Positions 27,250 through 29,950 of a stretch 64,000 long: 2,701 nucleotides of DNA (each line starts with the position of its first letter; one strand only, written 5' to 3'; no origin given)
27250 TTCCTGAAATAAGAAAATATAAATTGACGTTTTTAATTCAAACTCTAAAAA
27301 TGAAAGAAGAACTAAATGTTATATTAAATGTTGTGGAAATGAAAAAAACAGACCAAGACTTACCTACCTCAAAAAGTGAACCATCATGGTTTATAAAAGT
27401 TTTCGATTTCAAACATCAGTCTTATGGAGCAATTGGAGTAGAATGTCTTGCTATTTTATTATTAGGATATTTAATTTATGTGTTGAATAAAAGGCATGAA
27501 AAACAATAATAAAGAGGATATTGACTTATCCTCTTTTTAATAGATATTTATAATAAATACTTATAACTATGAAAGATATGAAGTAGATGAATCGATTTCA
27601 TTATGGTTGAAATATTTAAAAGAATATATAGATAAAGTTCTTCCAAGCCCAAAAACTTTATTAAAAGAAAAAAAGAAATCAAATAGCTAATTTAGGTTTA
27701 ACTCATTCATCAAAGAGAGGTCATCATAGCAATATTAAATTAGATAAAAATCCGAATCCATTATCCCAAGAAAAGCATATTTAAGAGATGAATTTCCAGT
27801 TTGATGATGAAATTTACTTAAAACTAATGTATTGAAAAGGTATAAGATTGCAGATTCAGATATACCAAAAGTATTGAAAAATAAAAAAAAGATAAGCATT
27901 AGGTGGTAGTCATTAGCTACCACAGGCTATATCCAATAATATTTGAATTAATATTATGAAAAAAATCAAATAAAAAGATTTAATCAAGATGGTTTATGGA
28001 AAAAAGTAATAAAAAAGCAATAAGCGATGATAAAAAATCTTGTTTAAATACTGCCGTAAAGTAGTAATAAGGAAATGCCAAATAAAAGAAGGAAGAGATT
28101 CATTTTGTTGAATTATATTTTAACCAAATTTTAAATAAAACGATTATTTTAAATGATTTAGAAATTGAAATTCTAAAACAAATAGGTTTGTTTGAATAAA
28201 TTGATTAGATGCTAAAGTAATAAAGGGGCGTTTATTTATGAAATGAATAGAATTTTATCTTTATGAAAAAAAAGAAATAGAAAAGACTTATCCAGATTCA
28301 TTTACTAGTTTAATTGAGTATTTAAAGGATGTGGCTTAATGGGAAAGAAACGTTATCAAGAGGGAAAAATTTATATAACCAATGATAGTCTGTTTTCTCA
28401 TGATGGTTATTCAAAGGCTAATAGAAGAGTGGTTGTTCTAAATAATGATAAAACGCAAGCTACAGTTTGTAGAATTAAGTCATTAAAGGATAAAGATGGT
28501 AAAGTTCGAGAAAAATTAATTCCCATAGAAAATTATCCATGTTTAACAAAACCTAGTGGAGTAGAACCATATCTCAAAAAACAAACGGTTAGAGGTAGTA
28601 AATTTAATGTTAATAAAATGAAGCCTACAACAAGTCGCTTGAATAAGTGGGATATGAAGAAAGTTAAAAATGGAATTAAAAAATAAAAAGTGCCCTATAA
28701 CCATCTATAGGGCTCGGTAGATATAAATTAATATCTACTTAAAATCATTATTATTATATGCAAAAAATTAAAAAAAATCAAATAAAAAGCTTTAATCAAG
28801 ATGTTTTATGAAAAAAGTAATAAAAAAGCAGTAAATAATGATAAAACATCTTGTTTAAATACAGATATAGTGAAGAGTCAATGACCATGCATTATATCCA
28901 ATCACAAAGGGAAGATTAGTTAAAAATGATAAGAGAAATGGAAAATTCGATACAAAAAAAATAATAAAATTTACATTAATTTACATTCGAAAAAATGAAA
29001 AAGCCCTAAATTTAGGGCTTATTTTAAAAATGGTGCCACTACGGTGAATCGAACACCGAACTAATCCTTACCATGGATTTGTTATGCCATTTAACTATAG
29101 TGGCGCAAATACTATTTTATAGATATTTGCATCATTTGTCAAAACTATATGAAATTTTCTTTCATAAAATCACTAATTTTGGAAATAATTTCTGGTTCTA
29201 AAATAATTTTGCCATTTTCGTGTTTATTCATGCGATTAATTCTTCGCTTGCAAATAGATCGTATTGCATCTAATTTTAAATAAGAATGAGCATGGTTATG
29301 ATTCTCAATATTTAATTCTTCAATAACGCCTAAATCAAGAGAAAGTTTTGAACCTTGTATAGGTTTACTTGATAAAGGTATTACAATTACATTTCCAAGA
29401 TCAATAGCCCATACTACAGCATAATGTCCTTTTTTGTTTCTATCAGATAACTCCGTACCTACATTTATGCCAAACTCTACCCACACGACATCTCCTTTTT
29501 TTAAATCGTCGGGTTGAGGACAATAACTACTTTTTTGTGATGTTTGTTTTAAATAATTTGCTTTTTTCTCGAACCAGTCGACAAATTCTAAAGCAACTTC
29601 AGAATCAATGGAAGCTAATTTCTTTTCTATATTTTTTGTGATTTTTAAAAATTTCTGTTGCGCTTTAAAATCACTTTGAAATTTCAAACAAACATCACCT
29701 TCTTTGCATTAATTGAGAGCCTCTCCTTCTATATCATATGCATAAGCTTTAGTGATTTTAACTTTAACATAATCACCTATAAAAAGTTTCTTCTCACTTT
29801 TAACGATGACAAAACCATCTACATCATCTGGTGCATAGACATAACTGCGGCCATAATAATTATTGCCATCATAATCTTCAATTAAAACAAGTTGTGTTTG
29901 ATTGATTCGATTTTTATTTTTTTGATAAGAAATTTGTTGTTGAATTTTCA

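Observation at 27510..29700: tRNA-Thr islet: two solitary MazF/PemK-like toxin homologs flanking the tRNA, embedded in decayed non-coding DNA with ~110-bp direct repeats and hairpins; no antitoxin genes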

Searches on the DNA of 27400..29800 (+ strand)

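Call 8: search_rna_families(source=window, start=27400, end=29800, threshold=evalue, max_evalue=10)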
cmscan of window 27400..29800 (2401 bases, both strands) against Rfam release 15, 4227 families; matches with E-value up to 10: 7.
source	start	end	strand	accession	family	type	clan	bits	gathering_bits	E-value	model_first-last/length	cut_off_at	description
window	29034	29104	-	RF00005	tRNA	Gene; tRNA;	CL00001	62.5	29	1.3e-12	1-71/71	no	tRNA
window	28970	29025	+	RF02427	SpF10_sRNA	Gene; sRNA;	-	24.4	60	0.11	1-57/57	no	Streptococcus sRNA SpF10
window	28998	29031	-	RF02438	SpF51_sRNA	Gene; sRNA;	-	23.3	50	0.29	1-45/45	no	Streptococcus sRNA SpF51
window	28977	29018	+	RF02418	Spd-sr07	Gene; sRNA;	-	20.7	55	4.9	1-63/63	no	Streptococcus sRNA Spd-sr07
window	29742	29780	-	RF00323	snoR79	Gene; snRNA; snoRNA; CD-box;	-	18.9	80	1.8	1-65/65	no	Small nucleolar RNA R79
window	28978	29023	+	RF02438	SpF51_sRNA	Gene; sRNA;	-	17.3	50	7.8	1-45/45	no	Streptococcus sRNA SpF51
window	28601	28633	-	RF02108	DLEU2_4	Gene; lncRNA;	-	15.1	40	8.7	26-58/58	no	Deleted in lymphocytic leukemia 2 conserved region 4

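Call 88: search_rna_families(sources=[L003, L008, L009, L010, L013, L016, L024, L026, L028, L030, L044], threshold=gathering)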
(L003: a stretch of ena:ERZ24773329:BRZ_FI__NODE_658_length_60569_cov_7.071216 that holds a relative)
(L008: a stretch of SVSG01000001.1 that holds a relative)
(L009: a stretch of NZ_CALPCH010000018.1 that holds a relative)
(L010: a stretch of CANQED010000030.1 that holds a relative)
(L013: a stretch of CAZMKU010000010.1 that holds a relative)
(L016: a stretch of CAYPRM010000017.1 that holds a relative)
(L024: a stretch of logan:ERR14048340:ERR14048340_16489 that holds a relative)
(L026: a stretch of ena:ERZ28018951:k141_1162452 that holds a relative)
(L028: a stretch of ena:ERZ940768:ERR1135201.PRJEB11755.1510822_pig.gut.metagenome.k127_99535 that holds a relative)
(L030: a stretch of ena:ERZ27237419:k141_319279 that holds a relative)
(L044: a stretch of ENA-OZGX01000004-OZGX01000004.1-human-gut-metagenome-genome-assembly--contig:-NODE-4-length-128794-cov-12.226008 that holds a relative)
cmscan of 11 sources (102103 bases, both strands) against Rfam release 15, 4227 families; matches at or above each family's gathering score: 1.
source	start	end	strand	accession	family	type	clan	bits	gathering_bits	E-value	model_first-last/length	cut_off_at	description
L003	7073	7154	-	RF00005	tRNA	Gene; tRNA;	CL00001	58.8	29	6.1e-10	1-71/71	no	tRNA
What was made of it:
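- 28678..28746 (-): Predicted 69-nt small RNA with a 5' tail, hairpin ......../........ and terminator hairpin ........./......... plus U-run. Its 3' end overlaps the last 9 nt of the 115-aa ORF. No Rfam family matches (calls 8, 88).
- On Plasmid countertranscript RNAs (Rfam ctRNA families): No Rfam hit apart from tRNA, in the window region at E<=10 and in 11 related loci at gathering score (calls 8, 88).
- No Rfam ctRNA family matches (calls 8, 88).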

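Call 121: build_rna_model(alignment_id=A4, structure=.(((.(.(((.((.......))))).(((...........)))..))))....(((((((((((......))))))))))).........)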
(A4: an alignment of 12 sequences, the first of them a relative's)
Model R1 built from alignment A4 (12 sequences, 90 columns); structure: as given.
model positions 81; base pairs 23; branch points 2; effective number of sequences 1.91; information 0.7 bits per position. Calibrated on 0.2 Mb of random sequence (short: E-values are rough).
structure used (alignment columns):
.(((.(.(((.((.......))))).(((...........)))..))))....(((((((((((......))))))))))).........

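Call 122: search_with_rna_model(model_id=R1, sources=[window, L003, L007, L008, L009, L010, L011, L012, L013, L014, L015, L016, L017, L019, L021, L023, L024, L025, L026, L028, L030, L032, L033, L035, L036, L037, L038, L039, L040, L041, L042, L044, L045, L047, L048, L049, L050, L051, L052, L053, L055, L056], max_evalue=1)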
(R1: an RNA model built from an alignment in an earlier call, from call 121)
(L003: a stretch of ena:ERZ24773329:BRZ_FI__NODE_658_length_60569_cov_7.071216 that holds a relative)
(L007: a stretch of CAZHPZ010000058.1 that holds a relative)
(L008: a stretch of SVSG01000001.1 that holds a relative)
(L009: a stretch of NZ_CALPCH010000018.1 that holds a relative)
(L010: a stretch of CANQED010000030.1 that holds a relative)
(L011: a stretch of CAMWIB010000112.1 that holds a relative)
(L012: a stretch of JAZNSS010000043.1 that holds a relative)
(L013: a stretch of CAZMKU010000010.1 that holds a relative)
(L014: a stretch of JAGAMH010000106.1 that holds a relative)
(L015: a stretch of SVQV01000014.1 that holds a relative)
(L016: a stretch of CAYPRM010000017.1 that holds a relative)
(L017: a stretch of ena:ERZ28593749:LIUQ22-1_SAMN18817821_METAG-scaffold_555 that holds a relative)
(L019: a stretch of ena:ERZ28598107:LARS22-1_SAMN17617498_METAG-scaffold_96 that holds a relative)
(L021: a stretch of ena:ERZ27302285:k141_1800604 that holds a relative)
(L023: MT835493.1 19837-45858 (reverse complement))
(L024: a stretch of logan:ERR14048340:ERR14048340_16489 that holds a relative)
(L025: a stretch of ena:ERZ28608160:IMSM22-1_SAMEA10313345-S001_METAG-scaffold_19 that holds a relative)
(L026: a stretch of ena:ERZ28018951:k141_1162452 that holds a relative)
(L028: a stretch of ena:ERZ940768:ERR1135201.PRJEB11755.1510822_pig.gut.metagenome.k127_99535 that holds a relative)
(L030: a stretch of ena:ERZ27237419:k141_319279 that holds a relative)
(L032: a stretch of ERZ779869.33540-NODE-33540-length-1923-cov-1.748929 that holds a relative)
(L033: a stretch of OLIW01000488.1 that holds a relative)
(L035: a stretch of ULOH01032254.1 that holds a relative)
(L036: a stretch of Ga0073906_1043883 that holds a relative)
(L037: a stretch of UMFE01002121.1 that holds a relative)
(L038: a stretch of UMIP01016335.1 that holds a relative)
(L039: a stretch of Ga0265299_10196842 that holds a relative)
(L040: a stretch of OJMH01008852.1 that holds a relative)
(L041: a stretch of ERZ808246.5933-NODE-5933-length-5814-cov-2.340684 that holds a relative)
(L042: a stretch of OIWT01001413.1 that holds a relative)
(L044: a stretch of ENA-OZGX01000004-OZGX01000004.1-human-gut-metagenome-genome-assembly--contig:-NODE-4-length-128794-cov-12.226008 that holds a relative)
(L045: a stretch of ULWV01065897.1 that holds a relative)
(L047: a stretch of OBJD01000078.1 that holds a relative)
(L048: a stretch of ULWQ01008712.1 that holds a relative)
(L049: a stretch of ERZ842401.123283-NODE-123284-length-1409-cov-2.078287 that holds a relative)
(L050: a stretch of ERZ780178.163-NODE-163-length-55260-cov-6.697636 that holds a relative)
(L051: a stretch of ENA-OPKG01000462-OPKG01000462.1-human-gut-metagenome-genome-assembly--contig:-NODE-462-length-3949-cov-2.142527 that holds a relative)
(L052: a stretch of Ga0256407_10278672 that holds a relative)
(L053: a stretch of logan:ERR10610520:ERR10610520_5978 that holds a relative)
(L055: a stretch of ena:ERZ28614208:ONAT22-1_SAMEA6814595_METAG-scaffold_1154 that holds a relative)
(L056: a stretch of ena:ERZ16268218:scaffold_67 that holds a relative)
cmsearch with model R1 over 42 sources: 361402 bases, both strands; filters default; matches with E-value up to 1: 30.
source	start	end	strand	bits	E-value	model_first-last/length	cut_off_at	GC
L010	4332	4412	-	102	9e-22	1-81/81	no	0.41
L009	4331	4411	-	97.7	9.7e-21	1-81/81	no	0.42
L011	2103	2184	-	92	2.3e-19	1-81/81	no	0.4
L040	2420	2501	-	87.7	2.4e-18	1-81/81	no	0.45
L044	3335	3416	-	86.7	4.2e-18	1-81/81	no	0.5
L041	2041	2119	-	82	5.6e-17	1-81/81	no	0.42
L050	3227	3305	-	80.1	1.6e-16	1-81/81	no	0.41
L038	3339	3417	-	78.7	3.5e-16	1-81/81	no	0.41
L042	3343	3426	-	76.7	1.1e-15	1-81/81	no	0.4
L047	3342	3425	-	73.4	6.5e-15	1-81/81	no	0.4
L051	204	287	-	73.4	6.5e-15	1-81/81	no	0.4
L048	1623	1704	-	72.8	9.1e-15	1-81/81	no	0.4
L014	4335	4420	-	71.4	1.9e-14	1-81/81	no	0.37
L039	1619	1699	-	42.6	1.6e-07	4-81/81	5'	0.37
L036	635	713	-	30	0.00016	1-81/81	no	0.46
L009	4337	4364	+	22.9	0.0084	46-73/81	no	0.29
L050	2689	2753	-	22.1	0.013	1-81/81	no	0.45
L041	2047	2074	+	19.6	0.051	46-73/81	no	0.36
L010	4338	4365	+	18.2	0.11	46-73/81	no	0.32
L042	3352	3375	+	17.4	0.18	49-72/81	no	0.38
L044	3343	3368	+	17.1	0.2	48-73/81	no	0.42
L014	3806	3848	+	17.1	0.2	1-81/81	no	0.53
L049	534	595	-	16.3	0.32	1-81/81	no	0.4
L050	3233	3260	+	15.5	0.49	46-73/81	no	0.36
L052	140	215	-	15.2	0.6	1-81/81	no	0.33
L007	3100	3180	-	15.1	0.61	1-81/81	no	0.25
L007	1546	1609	+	14.6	0.8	1-81/81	no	0.25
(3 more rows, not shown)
